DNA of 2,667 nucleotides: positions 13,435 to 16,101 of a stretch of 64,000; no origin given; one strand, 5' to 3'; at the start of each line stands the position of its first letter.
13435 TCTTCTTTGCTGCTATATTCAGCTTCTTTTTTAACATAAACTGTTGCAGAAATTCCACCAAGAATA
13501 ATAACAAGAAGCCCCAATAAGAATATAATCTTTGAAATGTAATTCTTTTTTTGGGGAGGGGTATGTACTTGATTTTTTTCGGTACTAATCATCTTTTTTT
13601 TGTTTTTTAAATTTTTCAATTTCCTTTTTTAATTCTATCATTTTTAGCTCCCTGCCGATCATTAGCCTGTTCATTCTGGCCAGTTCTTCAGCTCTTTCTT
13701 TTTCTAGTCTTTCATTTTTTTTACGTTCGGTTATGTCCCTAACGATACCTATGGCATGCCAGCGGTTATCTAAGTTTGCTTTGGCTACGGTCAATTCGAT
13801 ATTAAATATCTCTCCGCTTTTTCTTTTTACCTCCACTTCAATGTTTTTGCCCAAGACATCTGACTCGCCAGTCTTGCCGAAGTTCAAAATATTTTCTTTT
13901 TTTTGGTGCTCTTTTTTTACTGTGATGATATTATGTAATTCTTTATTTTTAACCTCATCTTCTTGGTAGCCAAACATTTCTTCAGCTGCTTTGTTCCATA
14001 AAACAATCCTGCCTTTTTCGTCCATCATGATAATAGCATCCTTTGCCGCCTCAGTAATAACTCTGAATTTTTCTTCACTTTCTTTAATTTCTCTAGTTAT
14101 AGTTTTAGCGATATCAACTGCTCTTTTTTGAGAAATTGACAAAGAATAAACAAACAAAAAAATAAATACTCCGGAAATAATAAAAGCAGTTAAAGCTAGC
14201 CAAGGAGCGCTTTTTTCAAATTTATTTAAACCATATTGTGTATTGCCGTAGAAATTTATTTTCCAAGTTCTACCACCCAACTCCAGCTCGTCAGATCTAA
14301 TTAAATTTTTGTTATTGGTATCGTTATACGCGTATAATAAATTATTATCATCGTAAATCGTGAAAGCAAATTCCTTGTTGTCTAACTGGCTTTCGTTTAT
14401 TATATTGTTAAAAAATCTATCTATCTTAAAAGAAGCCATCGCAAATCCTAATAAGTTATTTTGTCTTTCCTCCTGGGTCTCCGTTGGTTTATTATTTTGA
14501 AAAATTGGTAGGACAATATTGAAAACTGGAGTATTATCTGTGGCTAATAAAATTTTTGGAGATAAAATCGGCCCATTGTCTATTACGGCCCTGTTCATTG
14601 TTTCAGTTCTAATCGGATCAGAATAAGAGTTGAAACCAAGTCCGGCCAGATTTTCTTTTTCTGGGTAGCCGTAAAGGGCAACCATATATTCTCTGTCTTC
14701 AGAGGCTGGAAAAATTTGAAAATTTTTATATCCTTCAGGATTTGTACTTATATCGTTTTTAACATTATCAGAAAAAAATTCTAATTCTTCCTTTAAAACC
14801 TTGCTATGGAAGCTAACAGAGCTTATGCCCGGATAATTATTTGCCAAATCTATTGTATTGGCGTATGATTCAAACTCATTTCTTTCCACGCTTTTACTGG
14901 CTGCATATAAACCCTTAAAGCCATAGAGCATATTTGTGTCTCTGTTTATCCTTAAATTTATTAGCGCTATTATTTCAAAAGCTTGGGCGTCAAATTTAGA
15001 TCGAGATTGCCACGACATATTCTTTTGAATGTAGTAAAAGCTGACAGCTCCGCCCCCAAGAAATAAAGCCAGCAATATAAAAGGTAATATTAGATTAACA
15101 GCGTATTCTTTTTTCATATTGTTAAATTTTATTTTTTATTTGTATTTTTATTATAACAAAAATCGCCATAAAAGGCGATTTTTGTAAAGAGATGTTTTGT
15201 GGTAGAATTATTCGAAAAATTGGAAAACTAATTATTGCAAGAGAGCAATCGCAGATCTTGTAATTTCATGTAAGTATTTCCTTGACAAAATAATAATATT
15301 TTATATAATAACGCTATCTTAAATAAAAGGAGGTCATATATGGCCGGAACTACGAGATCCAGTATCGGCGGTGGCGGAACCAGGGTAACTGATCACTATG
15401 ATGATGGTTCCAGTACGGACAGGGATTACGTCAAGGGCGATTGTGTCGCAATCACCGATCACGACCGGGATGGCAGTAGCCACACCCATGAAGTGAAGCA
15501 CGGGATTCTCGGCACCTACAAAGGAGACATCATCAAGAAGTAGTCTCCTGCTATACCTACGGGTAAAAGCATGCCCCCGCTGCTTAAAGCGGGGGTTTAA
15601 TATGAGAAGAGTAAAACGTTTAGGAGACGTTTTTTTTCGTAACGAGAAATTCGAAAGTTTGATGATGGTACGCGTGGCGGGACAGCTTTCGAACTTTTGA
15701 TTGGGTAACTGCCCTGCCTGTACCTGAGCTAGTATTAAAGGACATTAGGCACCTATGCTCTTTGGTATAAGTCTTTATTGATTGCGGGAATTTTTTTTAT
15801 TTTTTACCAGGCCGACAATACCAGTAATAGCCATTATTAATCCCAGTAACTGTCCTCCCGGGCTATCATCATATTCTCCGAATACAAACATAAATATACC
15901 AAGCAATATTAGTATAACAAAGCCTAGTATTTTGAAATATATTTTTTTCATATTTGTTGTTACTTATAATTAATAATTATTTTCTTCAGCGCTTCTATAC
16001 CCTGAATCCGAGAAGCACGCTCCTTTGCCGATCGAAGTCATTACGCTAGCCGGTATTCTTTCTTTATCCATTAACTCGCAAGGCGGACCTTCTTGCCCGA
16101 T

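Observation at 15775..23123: Seven-gene operon made only of membrane/exported proteins of unknown function, next to tRNA-Glu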

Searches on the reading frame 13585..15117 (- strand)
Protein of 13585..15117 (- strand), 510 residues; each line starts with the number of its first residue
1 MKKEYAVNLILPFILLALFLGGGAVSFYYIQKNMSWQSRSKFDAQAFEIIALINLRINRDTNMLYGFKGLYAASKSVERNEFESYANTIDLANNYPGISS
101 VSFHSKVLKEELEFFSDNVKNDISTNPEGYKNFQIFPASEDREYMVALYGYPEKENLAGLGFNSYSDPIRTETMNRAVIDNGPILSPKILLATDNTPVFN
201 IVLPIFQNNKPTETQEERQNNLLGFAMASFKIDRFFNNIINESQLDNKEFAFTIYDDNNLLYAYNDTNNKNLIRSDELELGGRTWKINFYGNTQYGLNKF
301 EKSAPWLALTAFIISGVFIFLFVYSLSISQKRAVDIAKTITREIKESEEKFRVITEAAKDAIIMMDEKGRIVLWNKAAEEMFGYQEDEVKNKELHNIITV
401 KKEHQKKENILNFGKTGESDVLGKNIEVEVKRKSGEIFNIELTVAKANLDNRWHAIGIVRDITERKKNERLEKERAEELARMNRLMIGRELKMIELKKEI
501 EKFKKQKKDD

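Call 8: search_protein_families(library=pfam, proteins=[window:13585-15117:-], max_evalue=0.001)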
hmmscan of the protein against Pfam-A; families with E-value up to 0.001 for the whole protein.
window:13585-15117:- (510 aa): 7 families
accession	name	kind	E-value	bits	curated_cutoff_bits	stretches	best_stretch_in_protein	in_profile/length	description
PF03924.19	CHASE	-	3.4e-35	122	25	1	76-258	2-180/189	CHASE domain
PF13426.13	PAS_9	-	1.3e-16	61.2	27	1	360-464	2-103/103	PAS domain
PF00989.32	PAS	-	4.4e-14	52.9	22.6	1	350-462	2-113/113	PAS fold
PF13188.13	PAS_8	-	2.7e-09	37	21.8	1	349-395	1-44/65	PAS domain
PF08448.16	PAS_4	-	1.7e-05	25.5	23.1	1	356-396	2-42/110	PAS fold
PF12860.13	PAS_7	-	7e-05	23.4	27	1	359-440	5-90/115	PAS fold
PF24820.1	Diguanyl_cycl_sensor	-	0.00021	21.7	28.1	1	356-445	3-94/109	Diguanylate cyclase-like sensor domain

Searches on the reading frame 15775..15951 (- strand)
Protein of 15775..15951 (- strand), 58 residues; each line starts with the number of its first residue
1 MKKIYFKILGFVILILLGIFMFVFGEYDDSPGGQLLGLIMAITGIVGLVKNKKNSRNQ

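Call 4: search_protein_families(library=pfam, proteins=[window:15775-15951:-], max_evalue=1)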
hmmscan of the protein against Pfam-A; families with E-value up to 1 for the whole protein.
window:15775-15951:- (58 aa): 6 families
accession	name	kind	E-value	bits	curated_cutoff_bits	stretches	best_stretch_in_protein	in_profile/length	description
PF13273.12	DUF4064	-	0.00011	22.8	32.1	2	36-56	66-86/102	Protein of unknown function (DUF4064)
PF00746.26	Gram_pos_anchor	-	0.0022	18.3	20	1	35-54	22-41/43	LPXTG cell wall anchor motif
PF20712.2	CyanoTRADDas_TM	-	0.023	15.2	24.3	1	8-46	18-49/68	Cyanobacterial TRADD-N associated 2-Transmembrane domain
PF11188.13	DUF2975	-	0.061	13.7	27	1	8-46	66-104/130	Protein of unknown function (DUF2975)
PF14110.11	DUF4282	-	0.12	13.5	27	1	5-46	17-58/86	Domain of unknown function (DUF4282)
PF04103.21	CD20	-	0.13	12.7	27.9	1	8-56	7-57/156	CD20-like family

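Call 5: search_protein_families(library=ncbifam, proteins=[window:15775-15951:-], max_evalue=1)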
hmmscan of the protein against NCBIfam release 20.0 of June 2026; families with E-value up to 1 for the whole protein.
window:15775-15951:- (58 aa): 3 families
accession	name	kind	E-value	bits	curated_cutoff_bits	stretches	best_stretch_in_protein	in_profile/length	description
TIGR01167.1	LPXTG_anchor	domain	0.002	18.7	15.9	1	30-54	10-34/34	LPXTG cell wall anchor domain-containing protein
NF041635.1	STM3941_fam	subfamily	0.042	13.7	40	1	2-49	3-51/157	STM3941 family protein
TIGR04222.1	near_uncomplex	domain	0.072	12.7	43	1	11-49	144-181/229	TIGR04222 domain-containing membrane protein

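Call 11: search_protein_families(library=padloc, proteins=[window:15775-15951:-], max_evalue=0.1)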
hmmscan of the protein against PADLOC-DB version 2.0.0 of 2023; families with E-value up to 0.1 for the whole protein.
window:15775-15951:- (58 aa): 0 families
